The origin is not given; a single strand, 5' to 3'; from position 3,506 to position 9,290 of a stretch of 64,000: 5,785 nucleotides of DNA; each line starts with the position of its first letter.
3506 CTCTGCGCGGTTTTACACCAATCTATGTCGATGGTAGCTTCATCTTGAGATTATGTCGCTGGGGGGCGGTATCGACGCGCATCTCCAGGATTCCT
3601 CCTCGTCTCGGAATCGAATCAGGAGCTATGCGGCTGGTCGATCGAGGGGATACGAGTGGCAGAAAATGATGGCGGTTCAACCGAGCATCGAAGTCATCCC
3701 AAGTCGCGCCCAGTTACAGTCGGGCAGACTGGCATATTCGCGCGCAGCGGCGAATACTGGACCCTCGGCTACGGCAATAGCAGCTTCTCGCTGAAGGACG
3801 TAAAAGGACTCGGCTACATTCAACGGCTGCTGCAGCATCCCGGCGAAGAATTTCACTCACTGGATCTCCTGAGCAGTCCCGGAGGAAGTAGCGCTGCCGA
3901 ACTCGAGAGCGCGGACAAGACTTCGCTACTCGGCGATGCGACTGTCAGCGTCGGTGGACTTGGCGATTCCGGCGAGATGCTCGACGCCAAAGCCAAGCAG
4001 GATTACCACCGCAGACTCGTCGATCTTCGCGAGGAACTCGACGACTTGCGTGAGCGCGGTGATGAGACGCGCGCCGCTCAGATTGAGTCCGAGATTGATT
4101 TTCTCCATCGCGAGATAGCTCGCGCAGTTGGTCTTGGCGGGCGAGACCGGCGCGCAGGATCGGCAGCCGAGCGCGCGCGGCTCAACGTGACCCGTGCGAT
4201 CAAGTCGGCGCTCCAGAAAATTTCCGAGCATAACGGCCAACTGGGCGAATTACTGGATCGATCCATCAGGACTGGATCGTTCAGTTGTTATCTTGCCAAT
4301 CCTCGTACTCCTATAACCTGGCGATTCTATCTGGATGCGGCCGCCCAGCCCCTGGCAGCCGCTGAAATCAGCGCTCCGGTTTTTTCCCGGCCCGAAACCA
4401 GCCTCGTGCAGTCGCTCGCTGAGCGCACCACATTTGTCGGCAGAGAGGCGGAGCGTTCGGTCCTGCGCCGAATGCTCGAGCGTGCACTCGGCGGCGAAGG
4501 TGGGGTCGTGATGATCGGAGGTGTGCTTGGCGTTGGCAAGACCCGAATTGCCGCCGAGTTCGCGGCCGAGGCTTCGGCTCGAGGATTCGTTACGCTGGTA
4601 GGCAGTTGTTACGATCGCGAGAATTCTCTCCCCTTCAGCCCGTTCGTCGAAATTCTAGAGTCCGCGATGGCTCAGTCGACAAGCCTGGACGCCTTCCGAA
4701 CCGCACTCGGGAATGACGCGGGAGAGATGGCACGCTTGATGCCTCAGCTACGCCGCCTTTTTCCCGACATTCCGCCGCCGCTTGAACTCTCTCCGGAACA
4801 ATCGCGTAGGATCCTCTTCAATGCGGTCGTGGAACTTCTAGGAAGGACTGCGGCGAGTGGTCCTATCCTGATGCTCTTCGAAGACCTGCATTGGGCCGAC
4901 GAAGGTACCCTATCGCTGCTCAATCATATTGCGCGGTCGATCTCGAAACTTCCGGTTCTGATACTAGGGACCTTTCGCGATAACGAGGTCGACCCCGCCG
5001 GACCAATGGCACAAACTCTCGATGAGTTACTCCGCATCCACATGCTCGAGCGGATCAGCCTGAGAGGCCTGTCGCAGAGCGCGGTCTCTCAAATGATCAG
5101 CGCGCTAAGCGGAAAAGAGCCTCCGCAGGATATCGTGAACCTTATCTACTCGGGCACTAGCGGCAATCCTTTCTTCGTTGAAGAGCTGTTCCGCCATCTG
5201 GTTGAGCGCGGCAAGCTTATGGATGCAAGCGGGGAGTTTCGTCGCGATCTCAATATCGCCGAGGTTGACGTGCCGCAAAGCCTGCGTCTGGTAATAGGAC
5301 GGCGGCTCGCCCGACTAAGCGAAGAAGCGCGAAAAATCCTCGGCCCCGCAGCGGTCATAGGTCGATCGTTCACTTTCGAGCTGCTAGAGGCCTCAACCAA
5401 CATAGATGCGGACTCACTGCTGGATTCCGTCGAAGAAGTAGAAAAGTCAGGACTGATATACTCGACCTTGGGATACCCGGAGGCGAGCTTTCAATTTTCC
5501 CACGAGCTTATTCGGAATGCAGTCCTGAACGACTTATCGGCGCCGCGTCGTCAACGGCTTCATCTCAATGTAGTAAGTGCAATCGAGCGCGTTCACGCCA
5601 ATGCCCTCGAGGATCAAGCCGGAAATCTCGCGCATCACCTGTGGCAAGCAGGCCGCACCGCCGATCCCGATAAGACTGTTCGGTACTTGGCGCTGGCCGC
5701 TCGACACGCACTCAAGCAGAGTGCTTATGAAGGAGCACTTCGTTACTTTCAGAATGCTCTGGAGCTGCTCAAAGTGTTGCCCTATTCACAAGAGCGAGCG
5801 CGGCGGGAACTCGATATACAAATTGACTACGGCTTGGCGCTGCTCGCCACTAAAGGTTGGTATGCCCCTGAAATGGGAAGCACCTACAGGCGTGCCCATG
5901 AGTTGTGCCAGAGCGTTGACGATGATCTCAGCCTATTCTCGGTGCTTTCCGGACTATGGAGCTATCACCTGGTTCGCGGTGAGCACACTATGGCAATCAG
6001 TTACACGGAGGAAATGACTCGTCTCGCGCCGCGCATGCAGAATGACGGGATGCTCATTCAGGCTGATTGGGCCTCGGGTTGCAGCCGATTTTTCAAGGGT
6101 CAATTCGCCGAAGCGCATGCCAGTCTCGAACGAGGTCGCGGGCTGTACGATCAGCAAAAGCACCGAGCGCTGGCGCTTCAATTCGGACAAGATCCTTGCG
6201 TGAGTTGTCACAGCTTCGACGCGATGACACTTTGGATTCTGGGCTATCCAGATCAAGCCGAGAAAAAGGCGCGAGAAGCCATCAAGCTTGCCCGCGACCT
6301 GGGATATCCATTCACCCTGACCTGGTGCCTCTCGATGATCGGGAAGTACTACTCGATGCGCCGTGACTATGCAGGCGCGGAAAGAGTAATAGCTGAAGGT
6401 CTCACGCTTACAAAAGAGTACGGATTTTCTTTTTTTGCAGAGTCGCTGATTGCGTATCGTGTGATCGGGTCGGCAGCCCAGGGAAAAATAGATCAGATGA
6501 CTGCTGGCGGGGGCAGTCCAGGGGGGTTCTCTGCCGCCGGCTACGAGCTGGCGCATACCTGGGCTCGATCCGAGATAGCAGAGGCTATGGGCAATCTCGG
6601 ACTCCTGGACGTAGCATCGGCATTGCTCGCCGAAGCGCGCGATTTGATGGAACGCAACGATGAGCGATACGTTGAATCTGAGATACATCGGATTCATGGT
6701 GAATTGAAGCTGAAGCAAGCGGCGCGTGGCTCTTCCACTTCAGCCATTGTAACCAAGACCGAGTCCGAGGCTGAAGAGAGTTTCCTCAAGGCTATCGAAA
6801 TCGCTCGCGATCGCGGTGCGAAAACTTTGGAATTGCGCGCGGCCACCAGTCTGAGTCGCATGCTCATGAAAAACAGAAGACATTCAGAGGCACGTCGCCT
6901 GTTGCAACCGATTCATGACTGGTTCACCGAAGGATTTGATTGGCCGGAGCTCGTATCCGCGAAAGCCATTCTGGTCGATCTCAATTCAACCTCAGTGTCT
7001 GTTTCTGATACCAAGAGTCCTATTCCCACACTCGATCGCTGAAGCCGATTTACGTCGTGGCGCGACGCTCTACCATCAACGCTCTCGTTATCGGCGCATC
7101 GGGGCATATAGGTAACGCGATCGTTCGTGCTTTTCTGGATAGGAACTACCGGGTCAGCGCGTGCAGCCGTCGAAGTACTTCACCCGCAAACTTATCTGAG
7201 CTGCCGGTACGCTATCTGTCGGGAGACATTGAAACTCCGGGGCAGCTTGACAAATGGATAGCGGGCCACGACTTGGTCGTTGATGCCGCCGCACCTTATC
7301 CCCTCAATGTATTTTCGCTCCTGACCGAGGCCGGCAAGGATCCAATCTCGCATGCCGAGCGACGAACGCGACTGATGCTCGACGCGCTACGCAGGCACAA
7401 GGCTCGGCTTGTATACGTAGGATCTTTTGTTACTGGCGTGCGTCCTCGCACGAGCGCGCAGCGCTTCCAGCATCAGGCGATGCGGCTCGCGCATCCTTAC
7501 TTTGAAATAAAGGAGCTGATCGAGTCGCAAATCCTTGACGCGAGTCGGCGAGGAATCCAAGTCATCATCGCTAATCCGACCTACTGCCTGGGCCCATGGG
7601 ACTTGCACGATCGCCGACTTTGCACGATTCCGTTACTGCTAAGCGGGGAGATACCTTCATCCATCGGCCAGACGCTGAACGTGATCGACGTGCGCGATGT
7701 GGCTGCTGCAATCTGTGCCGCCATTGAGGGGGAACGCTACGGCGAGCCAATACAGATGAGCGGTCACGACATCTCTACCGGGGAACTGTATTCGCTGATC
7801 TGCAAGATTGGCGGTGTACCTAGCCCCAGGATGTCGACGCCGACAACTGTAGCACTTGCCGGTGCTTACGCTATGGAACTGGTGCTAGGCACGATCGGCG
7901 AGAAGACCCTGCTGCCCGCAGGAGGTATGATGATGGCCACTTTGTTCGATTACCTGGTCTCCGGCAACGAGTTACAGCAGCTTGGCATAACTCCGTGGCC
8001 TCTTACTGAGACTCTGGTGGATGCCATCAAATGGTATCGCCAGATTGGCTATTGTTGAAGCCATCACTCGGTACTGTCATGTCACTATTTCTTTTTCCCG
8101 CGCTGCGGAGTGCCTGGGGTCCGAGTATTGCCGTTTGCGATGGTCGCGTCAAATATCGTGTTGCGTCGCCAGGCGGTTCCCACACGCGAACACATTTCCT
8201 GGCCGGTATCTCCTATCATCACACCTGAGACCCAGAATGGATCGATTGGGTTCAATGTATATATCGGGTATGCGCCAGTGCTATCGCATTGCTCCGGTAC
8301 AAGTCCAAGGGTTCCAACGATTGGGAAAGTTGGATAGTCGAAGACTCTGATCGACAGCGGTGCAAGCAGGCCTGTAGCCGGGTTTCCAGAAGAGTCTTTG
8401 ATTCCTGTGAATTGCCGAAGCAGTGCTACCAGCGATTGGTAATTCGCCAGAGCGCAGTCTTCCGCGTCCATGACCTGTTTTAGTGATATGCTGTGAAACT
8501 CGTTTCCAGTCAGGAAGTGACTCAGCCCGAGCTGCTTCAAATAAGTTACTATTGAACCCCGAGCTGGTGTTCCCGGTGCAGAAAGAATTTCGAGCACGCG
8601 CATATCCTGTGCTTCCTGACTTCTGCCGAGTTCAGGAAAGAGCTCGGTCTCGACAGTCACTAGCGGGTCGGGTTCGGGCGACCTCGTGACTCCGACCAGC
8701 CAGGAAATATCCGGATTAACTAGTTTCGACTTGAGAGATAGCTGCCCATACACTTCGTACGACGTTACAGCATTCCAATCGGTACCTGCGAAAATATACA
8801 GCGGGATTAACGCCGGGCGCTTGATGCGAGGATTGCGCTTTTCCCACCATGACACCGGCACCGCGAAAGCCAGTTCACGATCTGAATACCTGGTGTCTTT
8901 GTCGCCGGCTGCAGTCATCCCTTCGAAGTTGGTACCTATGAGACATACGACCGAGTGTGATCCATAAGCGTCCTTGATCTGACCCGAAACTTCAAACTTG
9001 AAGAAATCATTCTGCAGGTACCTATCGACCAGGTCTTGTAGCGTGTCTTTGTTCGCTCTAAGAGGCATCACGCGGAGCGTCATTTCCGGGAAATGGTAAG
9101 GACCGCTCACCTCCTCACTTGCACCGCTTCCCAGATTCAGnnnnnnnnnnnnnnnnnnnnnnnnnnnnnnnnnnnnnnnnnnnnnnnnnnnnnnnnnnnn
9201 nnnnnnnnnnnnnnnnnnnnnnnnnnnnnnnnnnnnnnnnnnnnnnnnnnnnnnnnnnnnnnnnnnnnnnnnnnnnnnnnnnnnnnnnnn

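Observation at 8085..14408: Orphan four-gene isoprenoid-type operon with no canonical scaffold-forming enzyme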

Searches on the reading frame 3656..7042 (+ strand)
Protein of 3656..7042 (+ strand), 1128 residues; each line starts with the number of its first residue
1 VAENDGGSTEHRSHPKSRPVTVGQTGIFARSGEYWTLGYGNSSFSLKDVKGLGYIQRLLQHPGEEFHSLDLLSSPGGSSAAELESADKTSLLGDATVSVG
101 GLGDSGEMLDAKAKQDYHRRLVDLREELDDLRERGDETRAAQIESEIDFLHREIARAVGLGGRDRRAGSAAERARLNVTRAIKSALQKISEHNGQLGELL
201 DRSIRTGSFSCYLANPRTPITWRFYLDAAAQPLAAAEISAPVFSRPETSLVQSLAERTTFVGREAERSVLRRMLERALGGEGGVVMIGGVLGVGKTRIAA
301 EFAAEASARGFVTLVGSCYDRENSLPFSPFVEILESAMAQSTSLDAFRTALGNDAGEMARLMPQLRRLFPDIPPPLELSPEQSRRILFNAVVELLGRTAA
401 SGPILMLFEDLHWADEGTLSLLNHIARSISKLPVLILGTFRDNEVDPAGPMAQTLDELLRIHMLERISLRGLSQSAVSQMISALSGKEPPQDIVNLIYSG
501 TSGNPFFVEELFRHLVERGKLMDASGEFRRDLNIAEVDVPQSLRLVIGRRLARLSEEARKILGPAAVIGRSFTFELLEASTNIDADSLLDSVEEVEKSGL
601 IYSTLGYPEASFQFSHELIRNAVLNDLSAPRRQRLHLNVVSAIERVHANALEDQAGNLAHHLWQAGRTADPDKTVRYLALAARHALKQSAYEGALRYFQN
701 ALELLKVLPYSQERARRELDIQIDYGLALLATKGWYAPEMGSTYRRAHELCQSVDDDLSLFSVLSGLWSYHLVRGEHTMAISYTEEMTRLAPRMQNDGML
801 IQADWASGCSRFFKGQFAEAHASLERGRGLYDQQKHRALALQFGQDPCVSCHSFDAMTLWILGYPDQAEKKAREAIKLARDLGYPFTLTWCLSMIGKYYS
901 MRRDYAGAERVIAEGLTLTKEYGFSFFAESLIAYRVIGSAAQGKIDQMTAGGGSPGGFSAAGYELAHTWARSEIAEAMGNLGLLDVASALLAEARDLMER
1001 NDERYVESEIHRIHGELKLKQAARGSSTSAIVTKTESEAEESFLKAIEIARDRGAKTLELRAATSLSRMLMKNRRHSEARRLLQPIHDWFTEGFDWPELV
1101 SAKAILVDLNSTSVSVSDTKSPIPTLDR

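Call 19: search_protein_families(library=pfam, proteins=[window:3656-7042:+], max_evalue=0.001)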
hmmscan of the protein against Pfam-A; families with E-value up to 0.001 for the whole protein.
window:3656-7042:+ (1128 aa): 2 families
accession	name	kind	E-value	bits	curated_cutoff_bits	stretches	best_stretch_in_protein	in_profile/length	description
PF13191.12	AAA_16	-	6.3e-25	89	32.6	1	259-436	1-166/167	AAA ATPase domain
PF13424.12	TPR_12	-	7.7e-07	29.7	30.1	0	1038-1084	21-69/77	Tetratricopeptide repeat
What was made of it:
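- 3656..7042 (+): 1128-aa STAND-type NTPase (AAA_16 plus TPR) with an unassigned 250-aa N-terminal domain. It is the likely sensor or regulator of the module. Pfam AAA_16 and TPR_12 (call 19).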

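Call 26: search_protein_families(library=padloc, proteins=[window:3656-7042:+], max_evalue=0.01)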
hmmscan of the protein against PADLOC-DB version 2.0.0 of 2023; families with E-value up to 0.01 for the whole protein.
window:3656-7042:+ (1128 aa): 0 families

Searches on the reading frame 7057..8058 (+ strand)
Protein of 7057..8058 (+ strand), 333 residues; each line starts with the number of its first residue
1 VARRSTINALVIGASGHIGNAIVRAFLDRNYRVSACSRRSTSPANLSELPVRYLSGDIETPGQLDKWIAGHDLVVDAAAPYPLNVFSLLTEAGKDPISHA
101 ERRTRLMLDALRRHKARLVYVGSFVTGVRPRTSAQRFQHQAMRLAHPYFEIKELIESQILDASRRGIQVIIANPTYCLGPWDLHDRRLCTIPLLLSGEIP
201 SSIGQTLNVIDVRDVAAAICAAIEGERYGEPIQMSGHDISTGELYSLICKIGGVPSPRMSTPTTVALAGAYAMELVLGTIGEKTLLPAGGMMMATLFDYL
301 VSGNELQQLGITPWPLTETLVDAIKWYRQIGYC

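Call 3: search_protein_families(library=pfam, proteins=[window:7057-8058:+], max_evalue=0.01)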
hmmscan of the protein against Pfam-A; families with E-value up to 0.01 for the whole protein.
window:7057-8058:+ (333 aa): 8 families
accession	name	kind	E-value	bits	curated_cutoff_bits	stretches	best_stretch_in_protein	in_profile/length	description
PF01370.27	Epimerase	-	3.1e-16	59.9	20.9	1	9-225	1-227/240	NAD dependent epimerase/dehydratase family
PF13460.12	NAD_binding_10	-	1.1e-11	45.3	27.2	1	13-155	1-127/184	NAD(P)H-binding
PF05368.20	NmrA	-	1.7e-08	34.9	27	1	10-75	6-74/298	NmrA-like family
PF01073.25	3Beta_HSD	-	3.4e-06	26.7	22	1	10-167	1-165/280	3-beta hydroxysteroid dehydrogenase/isomerase family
PF00106.31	adh_short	-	0.00044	20.2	26.6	1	9-67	3-67/195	short chain dehydrogenase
PF03435.24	Sacchrp_dh_NADP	-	0.00088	20.1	25.1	1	10-81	2-79/129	Saccharopine dehydrogenase NADP binding domain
PF01113.26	DapB_N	-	0.0019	18.7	25.6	1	8-82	2-79/124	Dihydrodipicolinate reductase, N-terminus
PF03447.22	NAD_binding_3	-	0.0066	17.6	24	0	16-80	3-68/116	Homoserine dehydrogenase, NAD binding domain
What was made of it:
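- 7057..8058 (+): 333-aa extended SDR (NAD(P)-dependent oxidoreductase), convergent with the operon. Its stop codon lies 26 nt from the stop of the 772-aa gene. Pfam Epimerase, NAD_binding_10 and 3Beta_HSD (call 3).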

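Call 4: search_protein_families(library=ncbifam, proteins=[window:7057-8058:+], max_evalue=0.01)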
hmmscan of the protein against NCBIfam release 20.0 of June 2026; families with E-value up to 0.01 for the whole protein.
window:7057-8058:+ (333 aa): 15 families
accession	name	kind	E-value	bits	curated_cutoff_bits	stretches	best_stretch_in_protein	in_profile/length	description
TIGR03466.1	HpnA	hypoth_equivalog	2.8e-43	148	367.65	1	8-333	2-327/327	hopanoid-associated sugar epimerase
NF052578.1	StrlDmthSdmBMthl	equivalog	4.8e-25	89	600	1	9-332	3-327/328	sterol demethylase protein SdmB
NF042422.1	oxyalk_red_OleD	equivalog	1.5e-07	31.1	580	1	8-183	2-174/329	2-alkyl-3-oxoalkanoate reductase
NF042423.1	oxyalk_red_Shew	equivalog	9.6e-07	28.2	580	1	8-184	10-181/331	2-alkyl-3-oxoalkanoate reductase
TIGR01746.1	Thioester-redct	subfamily_domain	1.7e-05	24.3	213.35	0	108-221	120-245/371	thioester reductase domain-containing protein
NF005403.0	PRK06953.1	equivalog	0.0002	20.9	254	1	9-64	4-59/222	SDR family oxidoreductase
NF006035.0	PRK08177.1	equivalog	0.00042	19.9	251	1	7-63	5-62/228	SDR family oxidoreductase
NF006073.0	PRK08219.1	equivalog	0.00083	19.1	218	1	8-122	5-128/227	SDR family oxidoreductase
NF009468.0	PRK12826.1-4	equivalog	0.0015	18.3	318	1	8-142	9-159/256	SDR family oxidoreductase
NF047420.2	EF_P_mod_YmfI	equivalog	0.0021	17.8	238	1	9-41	2-34/236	elongation factor P 5-aminopentanone reductase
NF004284.0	PRK05693.1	equivalog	0.0031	17.1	326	0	8-67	3-62/274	SDR family oxidoreductase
NF005893.0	PRK07856.1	equivalog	0.0038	16.5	255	0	9-68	12-68/255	SDR family oxidoreductase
NF004849.1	PRK06200.1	equivalog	0.0057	15.8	330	1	8-48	8-48/269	3-(cis-5,6-dihydroxycyclohexa-1,3-dien-1-yl)propanoate dehydrogenase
NF005095.0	PRK06523.1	subfamily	0.006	16.1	231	0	8-65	12-66/261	oxidoreductase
NF005436.0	PRK07023.1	equivalog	0.0062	16.3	292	1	5-101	4-99/248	SDR family oxidoreductase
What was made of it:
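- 7057..8058 (+): HpnA scores 148 bits against a cutoff of 368, and SdmB 89 bits (call 4).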

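Call 26: search_protein_families(library=padloc, proteins=[window:7057-8058:+], max_evalue=0.01)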
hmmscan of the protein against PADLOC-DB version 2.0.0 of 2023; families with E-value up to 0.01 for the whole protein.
window:7057-8058:+ (333 aa): 0 families

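Call 97: search_solved_structures(query=window:7057-8058:+, max_evalue=1e-8)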
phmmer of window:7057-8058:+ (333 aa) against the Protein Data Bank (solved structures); distinct sequences matched with E-value up to 1e-8: 2.
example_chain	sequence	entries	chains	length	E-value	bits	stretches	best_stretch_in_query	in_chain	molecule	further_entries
3wj7_A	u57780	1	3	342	4.7e-25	91.9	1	9-331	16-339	Putative oxidoreductase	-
2x4g_A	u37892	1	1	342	8.4e-15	58.2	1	8-332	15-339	NUCLEOSIDE-DIPHOSPHATE-SUGAR EPIMERASE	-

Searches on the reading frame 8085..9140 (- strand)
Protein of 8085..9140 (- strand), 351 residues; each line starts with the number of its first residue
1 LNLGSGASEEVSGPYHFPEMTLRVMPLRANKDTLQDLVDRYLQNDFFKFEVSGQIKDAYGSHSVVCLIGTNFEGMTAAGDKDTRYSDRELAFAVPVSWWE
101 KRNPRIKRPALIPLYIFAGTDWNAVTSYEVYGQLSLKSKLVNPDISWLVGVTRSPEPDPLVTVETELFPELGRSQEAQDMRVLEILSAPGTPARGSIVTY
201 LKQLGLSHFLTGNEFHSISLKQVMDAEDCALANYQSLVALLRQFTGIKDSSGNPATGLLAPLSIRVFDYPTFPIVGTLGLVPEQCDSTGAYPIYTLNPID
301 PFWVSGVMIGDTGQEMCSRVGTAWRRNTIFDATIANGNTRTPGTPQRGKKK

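Call 92: search_protein_families(library=pfam, proteins=[window:8085-9140:-], max_evalue=10)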
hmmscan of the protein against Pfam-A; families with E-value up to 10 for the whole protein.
window:8085-9140:- (351 aa): 1 family
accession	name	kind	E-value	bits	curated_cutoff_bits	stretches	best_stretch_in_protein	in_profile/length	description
PF06522.17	B12D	-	0.41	10.5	21.5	1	107-131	2-26/54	NADH-ubiquinone reductase complex 1 MLRQ subunit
